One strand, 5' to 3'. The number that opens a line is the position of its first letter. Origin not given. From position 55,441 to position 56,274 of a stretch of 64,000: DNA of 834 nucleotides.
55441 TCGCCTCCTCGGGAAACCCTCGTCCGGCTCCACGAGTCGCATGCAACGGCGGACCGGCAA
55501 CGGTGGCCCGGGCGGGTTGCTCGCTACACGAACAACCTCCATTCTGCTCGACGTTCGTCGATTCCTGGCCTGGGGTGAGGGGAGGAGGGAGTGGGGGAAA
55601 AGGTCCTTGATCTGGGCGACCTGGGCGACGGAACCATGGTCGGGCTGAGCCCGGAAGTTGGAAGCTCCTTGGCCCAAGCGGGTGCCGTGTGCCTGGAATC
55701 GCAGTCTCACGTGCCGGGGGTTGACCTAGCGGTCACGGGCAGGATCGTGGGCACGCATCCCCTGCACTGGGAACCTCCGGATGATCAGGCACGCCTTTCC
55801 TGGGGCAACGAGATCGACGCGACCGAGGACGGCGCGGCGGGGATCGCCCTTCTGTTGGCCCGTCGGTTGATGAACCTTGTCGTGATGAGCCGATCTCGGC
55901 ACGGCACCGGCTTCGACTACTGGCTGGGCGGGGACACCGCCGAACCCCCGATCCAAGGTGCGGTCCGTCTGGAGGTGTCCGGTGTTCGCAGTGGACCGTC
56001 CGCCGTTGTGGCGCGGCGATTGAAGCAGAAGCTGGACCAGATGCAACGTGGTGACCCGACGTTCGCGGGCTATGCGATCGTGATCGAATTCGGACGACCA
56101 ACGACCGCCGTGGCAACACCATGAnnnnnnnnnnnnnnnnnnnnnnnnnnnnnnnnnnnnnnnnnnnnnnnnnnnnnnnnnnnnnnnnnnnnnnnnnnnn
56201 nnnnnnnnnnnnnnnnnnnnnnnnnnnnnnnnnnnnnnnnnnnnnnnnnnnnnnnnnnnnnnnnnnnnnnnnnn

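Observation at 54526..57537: Orphan beta-class MTase + two coupled genes of unknown function + XRE HTH: candidate undescribed defence/toxin module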

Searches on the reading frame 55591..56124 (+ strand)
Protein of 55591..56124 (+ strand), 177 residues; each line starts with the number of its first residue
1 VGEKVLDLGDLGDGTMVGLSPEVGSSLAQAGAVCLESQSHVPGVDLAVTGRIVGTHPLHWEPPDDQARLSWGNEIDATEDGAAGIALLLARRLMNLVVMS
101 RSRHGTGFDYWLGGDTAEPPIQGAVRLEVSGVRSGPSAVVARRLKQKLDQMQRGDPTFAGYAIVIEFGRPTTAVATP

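Call 3: search_protein_families(library=pfam, proteins=[window:55591-56124:+], max_evalue=0.1)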
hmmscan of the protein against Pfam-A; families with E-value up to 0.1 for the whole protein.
window:55591-56124:+ (177 aa): 0 families

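Call 4: search_protein_families(library=padloc, proteins=[window:55591-56124:+], max_evalue=0.1)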
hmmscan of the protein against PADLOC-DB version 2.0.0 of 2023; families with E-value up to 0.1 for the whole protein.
window:55591-56124:+ (177 aa): 0 families

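Call 5: search_protein_families(library=ncbifam, proteins=[window:55591-56124:+], max_evalue=0.1)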
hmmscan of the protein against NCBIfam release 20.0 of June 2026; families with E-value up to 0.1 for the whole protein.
window:55591-56124:+ (177 aa): 0 families

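Call 9: find_homologous_proteins(query=window:55591-56124:+)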
Query window:55591-56124:+ (177 aa): 423 proteins with E <= 0.001 among 1237 candidates; the best 120 are listed.
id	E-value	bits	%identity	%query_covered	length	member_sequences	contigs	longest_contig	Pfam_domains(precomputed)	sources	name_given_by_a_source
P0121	7.6e-112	389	100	100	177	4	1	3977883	-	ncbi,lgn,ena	-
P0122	1.8e-97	342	88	100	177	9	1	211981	-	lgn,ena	-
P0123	1.7e-93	329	85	100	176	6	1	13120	-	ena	-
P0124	2.6e-93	329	84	92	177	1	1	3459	-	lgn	-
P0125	4.5e-89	315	80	99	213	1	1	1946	-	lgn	-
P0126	2.0e-87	309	78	99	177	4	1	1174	-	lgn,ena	-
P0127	9.9e-85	301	79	99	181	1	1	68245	-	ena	-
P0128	6.2e-76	272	71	99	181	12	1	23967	-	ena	-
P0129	7.8e-74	265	70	99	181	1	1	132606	-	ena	-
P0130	1.2e-73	265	70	98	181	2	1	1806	-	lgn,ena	-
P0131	1.9e-73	264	70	97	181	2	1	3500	-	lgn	-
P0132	3.9e-73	263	71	97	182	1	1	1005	-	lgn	-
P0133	3.9e-73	263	67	99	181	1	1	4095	-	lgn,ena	-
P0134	8.5e-73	262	69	98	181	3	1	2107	-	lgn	-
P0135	9.4e-73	262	69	99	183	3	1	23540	-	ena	-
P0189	4.7e-37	145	47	97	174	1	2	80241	-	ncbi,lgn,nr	ncbi:MAG: hypothetical protein HZB16_19975 [Armatimonadetes bacterium]|nr:hypothetical protein [Arma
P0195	7.7e-37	145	47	96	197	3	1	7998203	-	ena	-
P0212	1.0e-35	141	44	95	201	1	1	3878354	-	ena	-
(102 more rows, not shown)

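Call 19: search_solved_structures(query=A1, max_evalue=10)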
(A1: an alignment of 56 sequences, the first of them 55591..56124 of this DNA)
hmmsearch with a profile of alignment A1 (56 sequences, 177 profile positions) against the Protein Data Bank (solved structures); distinct sequences matched with E-value up to 10: 1.
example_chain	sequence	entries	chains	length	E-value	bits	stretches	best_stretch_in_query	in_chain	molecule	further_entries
9wls_N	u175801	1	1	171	0.82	12.1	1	79-132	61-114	Photosystem I reaction center subunit N, chloroplastic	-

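Call 21: predict_structure(alignment_id=A1)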
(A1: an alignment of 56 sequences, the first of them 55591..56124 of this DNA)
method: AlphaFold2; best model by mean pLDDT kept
length: 177 residues; sequences in the alignment: 56
mean_pLDDT: 92.7   pTM: 0.90
mean pLDDT of the five models: 92.7, 92.5, 92.1, 91.9, 91.6
residues with pLDDT >= 90: 146; 70-90: 20; 50-70: 9; < 50: 2
segments of 3 or more residues with pLDDT < 50: none
pLDDT, mean of each block of 10 residues (from residue 1): 84 93 98 98 98 97 97 98 98 93 88 71 83 97 96 84 98 96
secondary structure, 60 per line:
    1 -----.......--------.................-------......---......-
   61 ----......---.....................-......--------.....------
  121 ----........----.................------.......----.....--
elements in order: H8-12 H21-37 E45-50 E54-59 H65-70 H74-94 E96-101 E110-114 E125-132 H137-153 E160-166 E171-175

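Call 60: search_protein_representatives(alignment_id=A1)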
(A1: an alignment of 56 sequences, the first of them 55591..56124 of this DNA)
Query: 56 sequences, 177 profile positions. Proteins with E-value up to 0.001 (for the whole library): 2399; up to 1e-10: 1747; up to 1e-30: 690. The best 150 are listed.
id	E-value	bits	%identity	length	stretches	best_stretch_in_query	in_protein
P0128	9.3e-74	262.8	-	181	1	2-176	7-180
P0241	3.8e-70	251.0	-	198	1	4-177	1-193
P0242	2.9e-67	241.7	-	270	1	3-177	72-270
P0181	6.6e-65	234.0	-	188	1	2-175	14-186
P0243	6.8e-65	233.9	-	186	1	5-175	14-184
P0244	1.9e-64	232.5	-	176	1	4-176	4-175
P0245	7.0e-64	230.6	-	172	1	4-177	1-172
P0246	3.2e-62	225.2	-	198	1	4-177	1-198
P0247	7.0e-62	224.1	-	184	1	3-176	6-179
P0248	9.2e-62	223.7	-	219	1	4-175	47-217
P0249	1.8e-61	222.8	-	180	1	4-174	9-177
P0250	2.4e-61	222.4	-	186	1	2-176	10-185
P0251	3.2e-61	222.0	-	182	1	3-176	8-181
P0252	1.6e-60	219.7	-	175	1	3-173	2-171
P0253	3.0e-60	218.8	-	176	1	2-174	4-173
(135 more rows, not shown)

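Call 62: find_encoding_contigs(protein=P0189, flank=8000, max_places=2)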
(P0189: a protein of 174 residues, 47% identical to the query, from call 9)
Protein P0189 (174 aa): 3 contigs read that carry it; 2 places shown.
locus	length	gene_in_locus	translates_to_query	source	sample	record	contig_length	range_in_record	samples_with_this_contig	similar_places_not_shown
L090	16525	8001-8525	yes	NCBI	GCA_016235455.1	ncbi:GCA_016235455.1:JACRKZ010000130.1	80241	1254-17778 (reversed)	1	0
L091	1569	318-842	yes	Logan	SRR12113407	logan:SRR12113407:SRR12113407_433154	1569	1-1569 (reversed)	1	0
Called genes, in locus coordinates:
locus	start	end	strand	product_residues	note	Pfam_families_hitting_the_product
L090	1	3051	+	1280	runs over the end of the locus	PF00092:VWA (weak), PF25106:VWA_4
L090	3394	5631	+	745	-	PF13510:Fer2_4, PF10588:NADH-G_4Fe-4S_3 (faint), PF12838:Fer4_7 (weak), PF22117:Fer4_Nqo3, PF00037:Fer4 (weak), PF04879:Molybdop_Fe4S4, PF00384:Molybdopterin (weak), PF01568:Molydop_binding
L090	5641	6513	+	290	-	PF10418:DHODB_Fe-S_bind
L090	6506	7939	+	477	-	PF01262:AlaDh_PNT_C (faint), PF14691:Fer4_20, PF00070:Pyr_redox (faint), PF07992:Pyr_redox_2, PF13450:NAD_binding_8, PF13738:Pyr_redox_3 (faint)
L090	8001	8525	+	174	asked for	-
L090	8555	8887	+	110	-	-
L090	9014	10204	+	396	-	PF13472:Lipase_GDSL_2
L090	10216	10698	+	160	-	PF13302:Acetyltransf_3 (faint), PF00583:Acetyltransf_1, PF13673:Acetyltransf_10, PF13508:Acetyltransf_7, PF08445:FR47 (weak)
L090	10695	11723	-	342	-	PF00248:Aldo_ket_red, PF13187:Fer4_9 (weak), PF13534:Fer4_17 (weak)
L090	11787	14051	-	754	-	PF00149:Metallophos (weak)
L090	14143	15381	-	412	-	-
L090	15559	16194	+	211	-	-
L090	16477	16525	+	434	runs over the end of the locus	PF25852:DUF6242_C (faint), PF02012:BNR (faint), PF15902:Sortilin-Vps10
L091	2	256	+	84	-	?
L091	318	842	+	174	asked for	-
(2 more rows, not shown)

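Call 63: find_encoding_contigs(protein=P0195, flank=8000, max_places=2)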
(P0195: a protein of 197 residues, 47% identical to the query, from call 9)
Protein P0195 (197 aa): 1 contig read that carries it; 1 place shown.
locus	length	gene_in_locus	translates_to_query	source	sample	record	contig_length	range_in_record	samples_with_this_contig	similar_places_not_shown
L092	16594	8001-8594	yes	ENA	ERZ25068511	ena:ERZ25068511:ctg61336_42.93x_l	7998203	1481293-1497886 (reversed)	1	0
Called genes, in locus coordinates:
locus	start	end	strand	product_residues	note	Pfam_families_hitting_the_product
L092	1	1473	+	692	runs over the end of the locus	PF00496:SBP_bac_5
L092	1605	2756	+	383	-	PF19300:BPD_transp_1_N, PF00528:BPD_transp_1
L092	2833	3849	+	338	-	PF00528:BPD_transp_1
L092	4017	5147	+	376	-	PF02661:Fic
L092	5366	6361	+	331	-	PF00005:ABC_tran, PF08352:oligo_HPY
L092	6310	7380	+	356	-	PF00005:ABC_tran, PF08352:oligo_HPY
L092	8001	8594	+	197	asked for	-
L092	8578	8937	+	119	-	-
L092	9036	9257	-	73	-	-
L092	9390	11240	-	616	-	PF00005:ABC_tran (faint), PF02463:SMC_N (weak), PF13175:AAA_15 (weak), PF13304:AAA_21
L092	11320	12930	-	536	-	PF02776:TPP_enzyme_N, PF00205:TPP_enzyme_M, PF02775:TPP_enzyme_C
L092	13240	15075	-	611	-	PF00496:SBP_bac_5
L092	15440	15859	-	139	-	PF08734:GYD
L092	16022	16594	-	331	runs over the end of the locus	PF12006:DUF3500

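Call 64: find_encoding_contigs(protein=P0212, flank=8000, max_places=2)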
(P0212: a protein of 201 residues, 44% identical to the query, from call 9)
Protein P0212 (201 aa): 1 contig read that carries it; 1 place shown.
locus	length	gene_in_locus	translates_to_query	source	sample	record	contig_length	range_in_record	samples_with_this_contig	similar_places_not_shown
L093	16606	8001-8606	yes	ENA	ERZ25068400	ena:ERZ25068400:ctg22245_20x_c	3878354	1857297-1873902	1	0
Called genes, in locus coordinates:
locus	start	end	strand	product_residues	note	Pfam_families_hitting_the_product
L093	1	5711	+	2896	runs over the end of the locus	PF07581:Glug (faint), PF12733:Cadherin-like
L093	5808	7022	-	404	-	PF02515:CoA_transf_3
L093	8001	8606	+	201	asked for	-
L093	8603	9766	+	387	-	-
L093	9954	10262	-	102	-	-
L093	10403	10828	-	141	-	-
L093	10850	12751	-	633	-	PF02384:N6_Mtase, PF01420:Methylase_S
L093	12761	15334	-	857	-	PF04313:HSDR_N (faint), PF13588:HSDR_N_2, PF00270:DEAD, PF04851:ResIII, PF18766:SWI2_SNF2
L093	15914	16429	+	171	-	-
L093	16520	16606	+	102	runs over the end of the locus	PF24696:UGSC (weak)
